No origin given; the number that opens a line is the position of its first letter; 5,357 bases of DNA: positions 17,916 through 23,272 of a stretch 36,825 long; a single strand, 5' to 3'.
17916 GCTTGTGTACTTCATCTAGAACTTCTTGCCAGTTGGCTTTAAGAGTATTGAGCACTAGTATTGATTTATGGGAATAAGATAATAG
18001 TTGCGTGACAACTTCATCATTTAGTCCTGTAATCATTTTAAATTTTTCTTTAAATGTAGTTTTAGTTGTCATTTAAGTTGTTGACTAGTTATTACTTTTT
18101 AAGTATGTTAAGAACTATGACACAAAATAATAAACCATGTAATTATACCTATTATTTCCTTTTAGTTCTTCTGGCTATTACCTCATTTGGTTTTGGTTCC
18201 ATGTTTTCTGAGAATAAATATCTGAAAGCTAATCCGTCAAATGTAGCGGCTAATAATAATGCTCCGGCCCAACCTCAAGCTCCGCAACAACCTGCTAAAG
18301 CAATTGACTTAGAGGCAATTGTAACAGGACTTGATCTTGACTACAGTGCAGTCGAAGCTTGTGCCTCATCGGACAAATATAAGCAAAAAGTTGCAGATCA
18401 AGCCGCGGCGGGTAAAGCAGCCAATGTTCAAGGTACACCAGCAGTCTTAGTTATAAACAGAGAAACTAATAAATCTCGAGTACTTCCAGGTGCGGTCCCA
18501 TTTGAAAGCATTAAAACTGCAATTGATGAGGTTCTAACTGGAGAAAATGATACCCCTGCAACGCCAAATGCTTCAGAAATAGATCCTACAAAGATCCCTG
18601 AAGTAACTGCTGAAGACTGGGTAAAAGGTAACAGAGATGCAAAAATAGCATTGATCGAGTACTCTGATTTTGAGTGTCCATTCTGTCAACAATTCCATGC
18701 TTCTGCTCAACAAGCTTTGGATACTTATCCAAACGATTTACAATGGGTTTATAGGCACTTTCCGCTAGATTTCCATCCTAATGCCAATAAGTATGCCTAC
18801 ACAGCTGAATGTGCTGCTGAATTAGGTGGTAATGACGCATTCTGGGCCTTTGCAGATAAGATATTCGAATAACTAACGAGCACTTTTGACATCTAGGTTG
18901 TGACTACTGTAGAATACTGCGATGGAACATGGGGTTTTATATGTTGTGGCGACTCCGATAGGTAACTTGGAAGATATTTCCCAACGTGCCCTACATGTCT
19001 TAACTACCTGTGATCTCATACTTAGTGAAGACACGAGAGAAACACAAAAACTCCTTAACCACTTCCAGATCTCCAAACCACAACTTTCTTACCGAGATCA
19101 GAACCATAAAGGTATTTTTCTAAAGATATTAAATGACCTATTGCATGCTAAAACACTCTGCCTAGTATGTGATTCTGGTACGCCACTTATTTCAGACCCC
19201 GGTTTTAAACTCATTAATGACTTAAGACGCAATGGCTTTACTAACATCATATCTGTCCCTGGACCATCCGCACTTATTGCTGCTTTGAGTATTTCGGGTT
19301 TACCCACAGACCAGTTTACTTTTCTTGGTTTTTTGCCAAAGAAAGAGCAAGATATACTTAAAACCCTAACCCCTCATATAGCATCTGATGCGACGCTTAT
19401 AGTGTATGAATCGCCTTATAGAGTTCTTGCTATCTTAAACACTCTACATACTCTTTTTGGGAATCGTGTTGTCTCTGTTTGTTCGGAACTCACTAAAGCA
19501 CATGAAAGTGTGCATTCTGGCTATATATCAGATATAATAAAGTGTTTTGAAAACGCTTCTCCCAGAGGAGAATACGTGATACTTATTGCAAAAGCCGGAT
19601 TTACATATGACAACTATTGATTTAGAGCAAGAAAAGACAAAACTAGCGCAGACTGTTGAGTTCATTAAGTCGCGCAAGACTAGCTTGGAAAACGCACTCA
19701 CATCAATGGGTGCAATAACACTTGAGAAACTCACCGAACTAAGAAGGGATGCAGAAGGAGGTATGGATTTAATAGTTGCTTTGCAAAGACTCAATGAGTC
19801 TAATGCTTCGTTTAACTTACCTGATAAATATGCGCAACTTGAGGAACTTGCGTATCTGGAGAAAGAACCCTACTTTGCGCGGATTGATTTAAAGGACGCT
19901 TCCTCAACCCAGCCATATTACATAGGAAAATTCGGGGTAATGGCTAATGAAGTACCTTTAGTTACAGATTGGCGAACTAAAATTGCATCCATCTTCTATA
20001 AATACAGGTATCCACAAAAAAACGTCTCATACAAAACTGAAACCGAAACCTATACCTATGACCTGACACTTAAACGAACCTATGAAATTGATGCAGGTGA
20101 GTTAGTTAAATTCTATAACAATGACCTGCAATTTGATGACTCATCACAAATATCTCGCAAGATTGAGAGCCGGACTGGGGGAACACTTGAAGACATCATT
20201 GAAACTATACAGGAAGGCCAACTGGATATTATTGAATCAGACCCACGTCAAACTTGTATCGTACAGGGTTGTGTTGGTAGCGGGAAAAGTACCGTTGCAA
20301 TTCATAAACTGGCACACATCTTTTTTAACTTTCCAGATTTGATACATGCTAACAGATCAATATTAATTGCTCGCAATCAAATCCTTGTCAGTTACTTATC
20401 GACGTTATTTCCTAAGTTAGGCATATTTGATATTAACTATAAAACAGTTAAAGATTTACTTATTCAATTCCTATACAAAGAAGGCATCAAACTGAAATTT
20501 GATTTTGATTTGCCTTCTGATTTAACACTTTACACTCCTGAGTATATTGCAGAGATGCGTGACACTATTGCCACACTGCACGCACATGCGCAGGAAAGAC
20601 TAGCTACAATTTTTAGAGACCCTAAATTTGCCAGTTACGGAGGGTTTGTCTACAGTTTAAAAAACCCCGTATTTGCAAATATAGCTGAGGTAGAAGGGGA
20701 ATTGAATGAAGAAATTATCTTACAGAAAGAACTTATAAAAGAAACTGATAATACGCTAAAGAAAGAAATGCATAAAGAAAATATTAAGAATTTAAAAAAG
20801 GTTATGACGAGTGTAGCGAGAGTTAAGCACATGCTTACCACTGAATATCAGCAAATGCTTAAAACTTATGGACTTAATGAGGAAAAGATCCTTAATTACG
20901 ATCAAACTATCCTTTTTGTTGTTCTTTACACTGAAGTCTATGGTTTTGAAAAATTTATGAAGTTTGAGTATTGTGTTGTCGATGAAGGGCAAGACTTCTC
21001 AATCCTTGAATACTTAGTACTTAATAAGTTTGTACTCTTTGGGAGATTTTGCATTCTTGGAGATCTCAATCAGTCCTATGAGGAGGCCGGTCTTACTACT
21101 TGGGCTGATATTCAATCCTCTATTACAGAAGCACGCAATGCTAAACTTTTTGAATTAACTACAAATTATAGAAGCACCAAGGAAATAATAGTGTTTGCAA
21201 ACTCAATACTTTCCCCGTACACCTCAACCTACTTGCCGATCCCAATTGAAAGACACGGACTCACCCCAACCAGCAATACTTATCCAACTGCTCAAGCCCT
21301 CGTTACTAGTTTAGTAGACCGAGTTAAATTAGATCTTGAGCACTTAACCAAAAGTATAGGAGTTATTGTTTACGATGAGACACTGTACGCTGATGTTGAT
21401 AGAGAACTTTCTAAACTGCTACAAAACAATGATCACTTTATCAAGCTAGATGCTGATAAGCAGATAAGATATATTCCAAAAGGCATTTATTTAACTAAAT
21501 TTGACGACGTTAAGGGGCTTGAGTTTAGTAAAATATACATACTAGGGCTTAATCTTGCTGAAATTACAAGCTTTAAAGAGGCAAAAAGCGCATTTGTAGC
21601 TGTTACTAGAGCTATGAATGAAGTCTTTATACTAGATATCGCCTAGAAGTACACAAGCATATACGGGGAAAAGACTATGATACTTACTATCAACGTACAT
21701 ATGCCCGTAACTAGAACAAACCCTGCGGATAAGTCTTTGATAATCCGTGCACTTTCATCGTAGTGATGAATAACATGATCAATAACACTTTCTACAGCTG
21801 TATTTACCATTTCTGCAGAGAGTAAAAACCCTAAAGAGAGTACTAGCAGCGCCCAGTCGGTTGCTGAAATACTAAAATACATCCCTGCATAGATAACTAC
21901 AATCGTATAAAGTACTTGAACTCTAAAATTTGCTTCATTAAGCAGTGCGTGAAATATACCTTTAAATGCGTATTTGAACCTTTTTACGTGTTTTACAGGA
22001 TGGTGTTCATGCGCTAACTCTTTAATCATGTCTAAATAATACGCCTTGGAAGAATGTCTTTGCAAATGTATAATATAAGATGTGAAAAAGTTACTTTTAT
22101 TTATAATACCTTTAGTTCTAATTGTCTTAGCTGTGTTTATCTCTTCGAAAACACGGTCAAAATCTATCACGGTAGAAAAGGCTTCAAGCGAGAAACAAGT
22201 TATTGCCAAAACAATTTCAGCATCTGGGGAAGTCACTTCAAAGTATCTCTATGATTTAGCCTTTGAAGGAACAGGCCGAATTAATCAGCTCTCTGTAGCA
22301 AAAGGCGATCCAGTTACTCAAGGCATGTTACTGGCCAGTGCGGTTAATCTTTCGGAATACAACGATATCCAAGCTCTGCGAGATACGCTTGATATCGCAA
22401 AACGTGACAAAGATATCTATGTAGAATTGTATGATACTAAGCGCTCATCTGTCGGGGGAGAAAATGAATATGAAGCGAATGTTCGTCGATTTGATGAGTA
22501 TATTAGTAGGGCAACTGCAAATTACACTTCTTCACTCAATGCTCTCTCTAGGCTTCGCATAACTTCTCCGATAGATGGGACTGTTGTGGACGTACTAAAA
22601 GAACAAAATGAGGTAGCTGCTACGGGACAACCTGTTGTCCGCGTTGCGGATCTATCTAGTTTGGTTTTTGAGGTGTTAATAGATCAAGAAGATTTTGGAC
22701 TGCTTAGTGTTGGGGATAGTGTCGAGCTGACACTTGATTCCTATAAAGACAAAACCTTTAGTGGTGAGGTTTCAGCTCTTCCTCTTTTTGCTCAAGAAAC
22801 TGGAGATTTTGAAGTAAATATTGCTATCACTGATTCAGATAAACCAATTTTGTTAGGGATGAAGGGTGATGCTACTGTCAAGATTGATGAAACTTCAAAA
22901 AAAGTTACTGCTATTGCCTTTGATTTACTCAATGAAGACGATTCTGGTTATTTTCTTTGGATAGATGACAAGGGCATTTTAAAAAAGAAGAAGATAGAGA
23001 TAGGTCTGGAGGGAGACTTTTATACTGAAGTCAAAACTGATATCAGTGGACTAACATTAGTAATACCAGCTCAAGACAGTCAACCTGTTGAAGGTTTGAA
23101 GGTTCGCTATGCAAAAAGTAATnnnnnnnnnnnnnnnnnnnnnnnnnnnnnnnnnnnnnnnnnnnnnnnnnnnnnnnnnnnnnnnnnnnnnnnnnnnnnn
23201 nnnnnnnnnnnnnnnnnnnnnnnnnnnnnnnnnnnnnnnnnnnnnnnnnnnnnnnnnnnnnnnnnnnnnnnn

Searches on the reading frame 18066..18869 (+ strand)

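Call 17: search_protein_families(library=pfam, proteins=[window:18066-18869:+], max_evalue=0.001)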
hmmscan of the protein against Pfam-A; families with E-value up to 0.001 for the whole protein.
window:18066-18869:+ (268 aa): 3 families
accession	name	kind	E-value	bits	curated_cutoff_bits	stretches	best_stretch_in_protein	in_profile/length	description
PF13462.12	Thioredoxin_4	-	2.9e-17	63.8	23.2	2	183-267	4-87/165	Thioredoxin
PF01323.26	DSBA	-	2e-15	57.5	25.6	2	74-153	117-190/191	DSBA-like thioredoxin domain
PF13098.12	Thioredoxin_2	-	1.4e-08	35.4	27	1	99-151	60-102/104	Thioredoxin-like domain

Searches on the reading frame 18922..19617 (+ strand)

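Call 86: search_protein_families(library=pfam, proteins=[window:18922-19617:+], max_evalue=0.0001)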
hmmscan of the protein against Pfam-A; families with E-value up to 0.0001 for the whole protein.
window:18922-19617:+ (232 aa): 1 family
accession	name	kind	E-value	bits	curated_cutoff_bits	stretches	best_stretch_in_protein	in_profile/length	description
PF00590.25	TP_methylase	-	1.8e-25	90.6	27.8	1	6-204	2-210/212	Tetrapyrrole (Corrin/Porphyrin) Methylases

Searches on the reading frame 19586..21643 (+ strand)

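Call 86: search_protein_families(library=pfam, proteins=[window:19586-21643:+], max_evalue=0.0001)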
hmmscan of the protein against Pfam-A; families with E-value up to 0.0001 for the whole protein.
window:19586-21643:+ (686 aa): 1 family
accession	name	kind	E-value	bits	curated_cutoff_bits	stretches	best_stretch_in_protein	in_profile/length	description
PF00580.27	UvrD-helicase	-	2.2e-06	28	23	1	211-497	4-251/271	UvrD/REP helicase N-terminal domain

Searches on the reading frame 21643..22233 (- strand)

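Call 86: search_protein_families(library=pfam, proteins=[window:21643-22233:-], max_evalue=0.0001)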
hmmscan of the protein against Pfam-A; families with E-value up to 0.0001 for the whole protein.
window:21643-22233:- (196 aa): 1 family
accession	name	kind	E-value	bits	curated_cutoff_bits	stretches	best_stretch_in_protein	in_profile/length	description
PF01219.24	DAGK_prokar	-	1.1e-29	102.7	22.3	1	87-188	1-102/102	Prokaryotic diacylglycerol kinase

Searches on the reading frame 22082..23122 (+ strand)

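Call 86: search_protein_families(library=pfam, proteins=[window:22082-23122:+], max_evalue=0.0001)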
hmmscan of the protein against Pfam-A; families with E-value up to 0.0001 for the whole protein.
window:22082-23122:+ (347 aa): 2 families
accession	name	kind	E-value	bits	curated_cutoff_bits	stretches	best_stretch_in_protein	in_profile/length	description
PF13437.12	HlyD_3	-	7e-16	59.3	22.2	1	160-259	2-106/106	HlyD family secretion protein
PF16576.10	HlyD_D23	-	4e-15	56.1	30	1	42-256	3-208/214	Barrel-sandwich domain of CusB or HlyD membrane-fusion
